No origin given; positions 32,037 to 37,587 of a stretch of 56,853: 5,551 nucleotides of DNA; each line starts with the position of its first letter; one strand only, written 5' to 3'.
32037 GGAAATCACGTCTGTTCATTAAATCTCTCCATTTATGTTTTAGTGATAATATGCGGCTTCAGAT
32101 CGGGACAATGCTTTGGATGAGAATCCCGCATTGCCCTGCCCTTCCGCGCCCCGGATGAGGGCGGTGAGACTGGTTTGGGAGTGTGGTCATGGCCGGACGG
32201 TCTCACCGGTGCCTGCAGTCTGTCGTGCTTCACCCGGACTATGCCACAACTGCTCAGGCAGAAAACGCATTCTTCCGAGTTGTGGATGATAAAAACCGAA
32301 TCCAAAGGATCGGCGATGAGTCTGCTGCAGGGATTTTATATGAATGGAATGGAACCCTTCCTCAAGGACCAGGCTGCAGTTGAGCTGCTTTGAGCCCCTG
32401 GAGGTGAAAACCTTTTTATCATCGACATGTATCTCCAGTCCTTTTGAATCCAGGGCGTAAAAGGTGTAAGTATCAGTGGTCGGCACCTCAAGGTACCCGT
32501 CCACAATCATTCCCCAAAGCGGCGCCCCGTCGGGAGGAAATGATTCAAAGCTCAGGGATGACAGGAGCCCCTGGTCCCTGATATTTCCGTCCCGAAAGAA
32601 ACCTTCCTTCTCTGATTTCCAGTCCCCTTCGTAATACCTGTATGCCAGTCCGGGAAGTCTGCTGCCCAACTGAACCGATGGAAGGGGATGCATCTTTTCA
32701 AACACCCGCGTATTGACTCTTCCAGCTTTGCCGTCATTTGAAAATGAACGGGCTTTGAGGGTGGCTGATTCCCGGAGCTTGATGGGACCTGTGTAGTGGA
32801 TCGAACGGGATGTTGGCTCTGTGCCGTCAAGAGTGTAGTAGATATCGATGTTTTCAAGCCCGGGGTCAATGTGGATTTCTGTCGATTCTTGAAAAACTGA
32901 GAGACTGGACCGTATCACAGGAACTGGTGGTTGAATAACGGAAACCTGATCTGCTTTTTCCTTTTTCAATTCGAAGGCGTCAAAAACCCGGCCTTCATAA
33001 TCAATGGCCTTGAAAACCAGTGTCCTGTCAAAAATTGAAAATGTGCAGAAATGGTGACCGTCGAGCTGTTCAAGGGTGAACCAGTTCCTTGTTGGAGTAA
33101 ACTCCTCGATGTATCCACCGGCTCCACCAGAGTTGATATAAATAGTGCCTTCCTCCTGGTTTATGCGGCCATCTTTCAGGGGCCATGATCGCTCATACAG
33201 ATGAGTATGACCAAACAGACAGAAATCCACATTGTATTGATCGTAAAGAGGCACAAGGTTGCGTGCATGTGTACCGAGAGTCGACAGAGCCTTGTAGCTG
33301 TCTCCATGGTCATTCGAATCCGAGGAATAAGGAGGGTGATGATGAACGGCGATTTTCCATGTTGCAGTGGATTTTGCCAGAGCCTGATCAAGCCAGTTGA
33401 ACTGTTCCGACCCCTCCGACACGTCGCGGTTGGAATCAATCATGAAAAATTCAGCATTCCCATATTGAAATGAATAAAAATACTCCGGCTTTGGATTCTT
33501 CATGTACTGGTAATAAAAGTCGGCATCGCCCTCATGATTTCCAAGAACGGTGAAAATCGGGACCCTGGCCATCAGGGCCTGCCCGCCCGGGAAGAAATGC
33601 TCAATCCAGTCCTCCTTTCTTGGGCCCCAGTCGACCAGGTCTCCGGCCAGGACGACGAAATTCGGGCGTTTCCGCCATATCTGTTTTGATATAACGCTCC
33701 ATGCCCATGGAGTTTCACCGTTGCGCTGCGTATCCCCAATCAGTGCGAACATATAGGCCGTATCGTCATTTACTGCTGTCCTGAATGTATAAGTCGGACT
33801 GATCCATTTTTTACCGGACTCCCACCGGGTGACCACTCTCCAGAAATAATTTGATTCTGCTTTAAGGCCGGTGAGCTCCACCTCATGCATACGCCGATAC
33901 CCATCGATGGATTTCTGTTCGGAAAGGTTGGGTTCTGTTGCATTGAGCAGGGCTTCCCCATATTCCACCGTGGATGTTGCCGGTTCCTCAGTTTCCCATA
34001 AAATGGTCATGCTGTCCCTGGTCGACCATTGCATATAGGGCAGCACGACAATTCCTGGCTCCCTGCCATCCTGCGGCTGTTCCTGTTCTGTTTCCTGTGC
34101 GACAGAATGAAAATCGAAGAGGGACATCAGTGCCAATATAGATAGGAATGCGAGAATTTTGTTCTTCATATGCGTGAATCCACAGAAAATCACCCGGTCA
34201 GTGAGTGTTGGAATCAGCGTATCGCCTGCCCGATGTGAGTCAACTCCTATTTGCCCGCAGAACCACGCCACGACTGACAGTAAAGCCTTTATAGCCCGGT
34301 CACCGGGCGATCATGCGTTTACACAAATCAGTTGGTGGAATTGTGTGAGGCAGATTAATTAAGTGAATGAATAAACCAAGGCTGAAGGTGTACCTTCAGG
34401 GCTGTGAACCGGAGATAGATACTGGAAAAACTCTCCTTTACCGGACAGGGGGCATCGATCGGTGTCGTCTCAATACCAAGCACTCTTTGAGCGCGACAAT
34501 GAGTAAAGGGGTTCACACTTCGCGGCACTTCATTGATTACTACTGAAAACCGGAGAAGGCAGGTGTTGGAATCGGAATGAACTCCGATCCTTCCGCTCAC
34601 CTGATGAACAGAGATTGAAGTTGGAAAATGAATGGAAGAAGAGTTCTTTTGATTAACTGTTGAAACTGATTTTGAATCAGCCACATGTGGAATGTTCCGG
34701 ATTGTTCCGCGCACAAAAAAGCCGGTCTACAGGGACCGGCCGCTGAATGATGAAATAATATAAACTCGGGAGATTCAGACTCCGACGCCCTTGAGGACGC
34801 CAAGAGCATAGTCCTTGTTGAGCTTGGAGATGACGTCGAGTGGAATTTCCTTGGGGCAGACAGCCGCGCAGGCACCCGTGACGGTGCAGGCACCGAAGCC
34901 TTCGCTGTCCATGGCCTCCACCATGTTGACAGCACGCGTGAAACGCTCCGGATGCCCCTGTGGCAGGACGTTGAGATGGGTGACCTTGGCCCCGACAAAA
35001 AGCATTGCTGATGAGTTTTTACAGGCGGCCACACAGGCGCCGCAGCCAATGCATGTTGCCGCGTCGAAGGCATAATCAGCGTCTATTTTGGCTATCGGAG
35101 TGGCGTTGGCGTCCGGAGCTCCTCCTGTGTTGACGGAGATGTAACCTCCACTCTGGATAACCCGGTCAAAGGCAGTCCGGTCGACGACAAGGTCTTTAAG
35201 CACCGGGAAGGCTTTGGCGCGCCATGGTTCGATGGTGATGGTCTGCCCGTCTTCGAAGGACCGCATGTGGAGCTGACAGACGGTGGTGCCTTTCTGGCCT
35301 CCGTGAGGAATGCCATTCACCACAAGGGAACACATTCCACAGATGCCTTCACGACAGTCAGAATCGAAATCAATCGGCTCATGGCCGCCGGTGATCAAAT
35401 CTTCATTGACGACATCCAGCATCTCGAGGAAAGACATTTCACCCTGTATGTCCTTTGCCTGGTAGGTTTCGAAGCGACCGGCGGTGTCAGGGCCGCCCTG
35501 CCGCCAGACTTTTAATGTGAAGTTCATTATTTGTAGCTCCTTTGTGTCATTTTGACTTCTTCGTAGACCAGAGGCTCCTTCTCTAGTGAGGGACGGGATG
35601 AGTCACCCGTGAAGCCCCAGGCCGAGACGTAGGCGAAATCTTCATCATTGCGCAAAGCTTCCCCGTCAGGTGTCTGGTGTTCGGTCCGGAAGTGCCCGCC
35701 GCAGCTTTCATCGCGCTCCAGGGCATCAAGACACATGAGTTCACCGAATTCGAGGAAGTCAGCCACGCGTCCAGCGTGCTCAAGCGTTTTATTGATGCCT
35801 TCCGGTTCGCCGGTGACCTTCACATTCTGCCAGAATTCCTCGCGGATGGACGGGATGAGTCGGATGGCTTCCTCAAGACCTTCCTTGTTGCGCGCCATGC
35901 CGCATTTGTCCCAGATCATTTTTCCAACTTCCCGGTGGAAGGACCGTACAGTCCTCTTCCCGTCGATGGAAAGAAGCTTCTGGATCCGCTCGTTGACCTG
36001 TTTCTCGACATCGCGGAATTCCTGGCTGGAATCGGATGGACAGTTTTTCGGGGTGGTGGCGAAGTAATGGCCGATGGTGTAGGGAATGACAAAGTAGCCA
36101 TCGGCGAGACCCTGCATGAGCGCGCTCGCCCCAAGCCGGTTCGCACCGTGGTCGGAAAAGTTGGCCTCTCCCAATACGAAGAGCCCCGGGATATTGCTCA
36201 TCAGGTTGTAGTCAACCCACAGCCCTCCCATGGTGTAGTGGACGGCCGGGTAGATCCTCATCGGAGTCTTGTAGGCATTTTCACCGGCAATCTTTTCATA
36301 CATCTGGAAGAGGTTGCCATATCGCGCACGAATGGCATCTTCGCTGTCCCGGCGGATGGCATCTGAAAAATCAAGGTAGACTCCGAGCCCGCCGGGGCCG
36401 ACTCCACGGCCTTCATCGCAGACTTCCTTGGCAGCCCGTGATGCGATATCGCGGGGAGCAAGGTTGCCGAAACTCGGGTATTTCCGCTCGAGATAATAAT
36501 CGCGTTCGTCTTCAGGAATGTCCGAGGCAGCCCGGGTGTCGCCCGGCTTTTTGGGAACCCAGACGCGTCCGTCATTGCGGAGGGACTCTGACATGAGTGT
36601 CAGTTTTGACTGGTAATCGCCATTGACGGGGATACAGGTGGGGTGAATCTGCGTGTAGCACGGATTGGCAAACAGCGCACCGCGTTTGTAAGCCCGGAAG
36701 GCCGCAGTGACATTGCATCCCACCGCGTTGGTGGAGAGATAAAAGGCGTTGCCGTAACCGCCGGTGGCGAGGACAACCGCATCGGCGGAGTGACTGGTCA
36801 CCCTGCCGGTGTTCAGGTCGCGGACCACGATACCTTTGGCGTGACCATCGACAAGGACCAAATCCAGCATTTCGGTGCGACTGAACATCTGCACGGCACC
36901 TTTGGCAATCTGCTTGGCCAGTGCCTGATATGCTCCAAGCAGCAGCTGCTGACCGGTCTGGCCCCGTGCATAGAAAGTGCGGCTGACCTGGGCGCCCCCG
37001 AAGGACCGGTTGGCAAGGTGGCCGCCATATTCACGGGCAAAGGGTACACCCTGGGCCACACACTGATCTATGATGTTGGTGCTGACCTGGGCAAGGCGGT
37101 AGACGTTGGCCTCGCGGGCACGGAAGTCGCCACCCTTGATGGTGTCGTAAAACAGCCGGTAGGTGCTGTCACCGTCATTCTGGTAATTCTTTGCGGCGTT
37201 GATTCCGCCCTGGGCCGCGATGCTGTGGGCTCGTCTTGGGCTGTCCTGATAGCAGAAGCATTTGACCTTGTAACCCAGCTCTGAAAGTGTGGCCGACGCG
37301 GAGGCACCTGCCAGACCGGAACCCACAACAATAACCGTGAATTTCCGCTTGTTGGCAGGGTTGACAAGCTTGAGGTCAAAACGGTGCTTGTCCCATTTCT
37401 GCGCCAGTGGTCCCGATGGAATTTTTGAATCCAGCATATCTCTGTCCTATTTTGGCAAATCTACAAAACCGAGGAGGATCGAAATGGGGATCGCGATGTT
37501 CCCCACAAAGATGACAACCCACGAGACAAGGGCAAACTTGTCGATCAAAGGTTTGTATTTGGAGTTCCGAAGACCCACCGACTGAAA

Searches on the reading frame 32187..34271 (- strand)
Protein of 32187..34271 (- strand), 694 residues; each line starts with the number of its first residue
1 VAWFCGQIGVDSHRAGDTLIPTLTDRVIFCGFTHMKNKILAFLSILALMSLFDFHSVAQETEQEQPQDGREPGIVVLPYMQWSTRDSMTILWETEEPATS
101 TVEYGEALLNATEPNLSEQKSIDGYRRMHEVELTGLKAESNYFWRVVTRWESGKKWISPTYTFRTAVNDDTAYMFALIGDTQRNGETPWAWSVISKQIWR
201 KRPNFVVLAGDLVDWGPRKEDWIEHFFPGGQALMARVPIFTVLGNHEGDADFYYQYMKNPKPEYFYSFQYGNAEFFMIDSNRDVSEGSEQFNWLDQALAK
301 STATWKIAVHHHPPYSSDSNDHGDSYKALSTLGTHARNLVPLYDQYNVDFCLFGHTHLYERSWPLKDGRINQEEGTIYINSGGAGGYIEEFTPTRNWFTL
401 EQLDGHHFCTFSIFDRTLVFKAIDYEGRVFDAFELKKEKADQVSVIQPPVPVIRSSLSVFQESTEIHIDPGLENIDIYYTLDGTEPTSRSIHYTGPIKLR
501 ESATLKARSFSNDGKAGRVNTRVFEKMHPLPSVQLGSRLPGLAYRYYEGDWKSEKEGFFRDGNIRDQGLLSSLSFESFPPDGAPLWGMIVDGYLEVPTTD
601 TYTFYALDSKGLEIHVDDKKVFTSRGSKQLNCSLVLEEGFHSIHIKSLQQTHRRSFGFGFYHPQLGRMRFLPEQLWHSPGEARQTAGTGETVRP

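Call 59: search_protein_families(library=pfam, proteins=[window:32187-34271:-], max_evalue=0.00001)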
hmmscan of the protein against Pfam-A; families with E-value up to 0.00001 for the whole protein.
window:32187-34271:- (694 aa): 4 families
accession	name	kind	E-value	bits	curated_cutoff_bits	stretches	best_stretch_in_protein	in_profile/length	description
PF00149.33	Metallophos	-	1.4e-20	74.9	21.5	1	175-358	3-190/191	Calcineurin-like phosphoesterase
PF13287.12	Fn3_assoc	-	1.1e-14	54.7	23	1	473-522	8-57/59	Fn3 associated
PF13290.12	CHB_HEX_C_1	-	3.7e-14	52.9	22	1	464-520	10-66/67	Chitobiase/beta-hexosaminidase C-terminal domain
PF16656.11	Pur_ac_phosph_N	-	3.8e-10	40.6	30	1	81-165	7-93/93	Purple acid Phosphatase, N-terminal domain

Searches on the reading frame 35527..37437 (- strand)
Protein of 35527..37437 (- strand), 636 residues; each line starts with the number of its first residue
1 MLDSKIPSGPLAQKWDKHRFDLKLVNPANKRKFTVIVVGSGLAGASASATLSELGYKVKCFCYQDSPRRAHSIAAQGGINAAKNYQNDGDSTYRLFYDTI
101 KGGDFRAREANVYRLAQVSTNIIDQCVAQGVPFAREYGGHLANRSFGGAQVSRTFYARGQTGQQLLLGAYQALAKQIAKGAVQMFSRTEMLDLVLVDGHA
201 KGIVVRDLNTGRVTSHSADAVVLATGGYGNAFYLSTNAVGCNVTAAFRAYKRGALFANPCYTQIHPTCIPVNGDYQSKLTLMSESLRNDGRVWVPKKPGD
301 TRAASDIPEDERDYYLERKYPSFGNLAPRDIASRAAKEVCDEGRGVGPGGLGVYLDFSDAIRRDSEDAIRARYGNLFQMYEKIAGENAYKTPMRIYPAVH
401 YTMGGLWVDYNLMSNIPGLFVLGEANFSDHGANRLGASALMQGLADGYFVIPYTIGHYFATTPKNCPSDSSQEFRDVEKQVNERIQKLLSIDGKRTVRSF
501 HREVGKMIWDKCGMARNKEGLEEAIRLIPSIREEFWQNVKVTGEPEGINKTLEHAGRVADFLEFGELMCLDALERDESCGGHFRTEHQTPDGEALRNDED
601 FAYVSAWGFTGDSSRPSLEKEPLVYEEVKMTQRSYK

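Call 59: search_protein_families(library=pfam, proteins=[window:35527-37437:-], max_evalue=0.00001)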
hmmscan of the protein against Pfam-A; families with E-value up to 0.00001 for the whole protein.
window:35527-37437:- (636 aa): 4 families
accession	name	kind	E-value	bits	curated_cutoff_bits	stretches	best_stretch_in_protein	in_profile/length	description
PF00890.30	FAD_binding_2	-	4.8e-54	184.6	20.4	1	35-440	2-414/414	FAD binding domain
PF02910.25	Succ_DH_flav_C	-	4.3e-35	120.9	20.8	1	501-635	1-130/130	Fumarate reductase flavoprotein C-term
PF01266.30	DAO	-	6.7e-10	39.5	27.9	1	35-318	2-292/353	FAD dependent oxidoreductase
PF07992.20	Pyr_redox_2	-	9.2e-06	25.7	26.1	0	34-232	2-114/291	Pyridine nucleotide-disulphide oxidoreductase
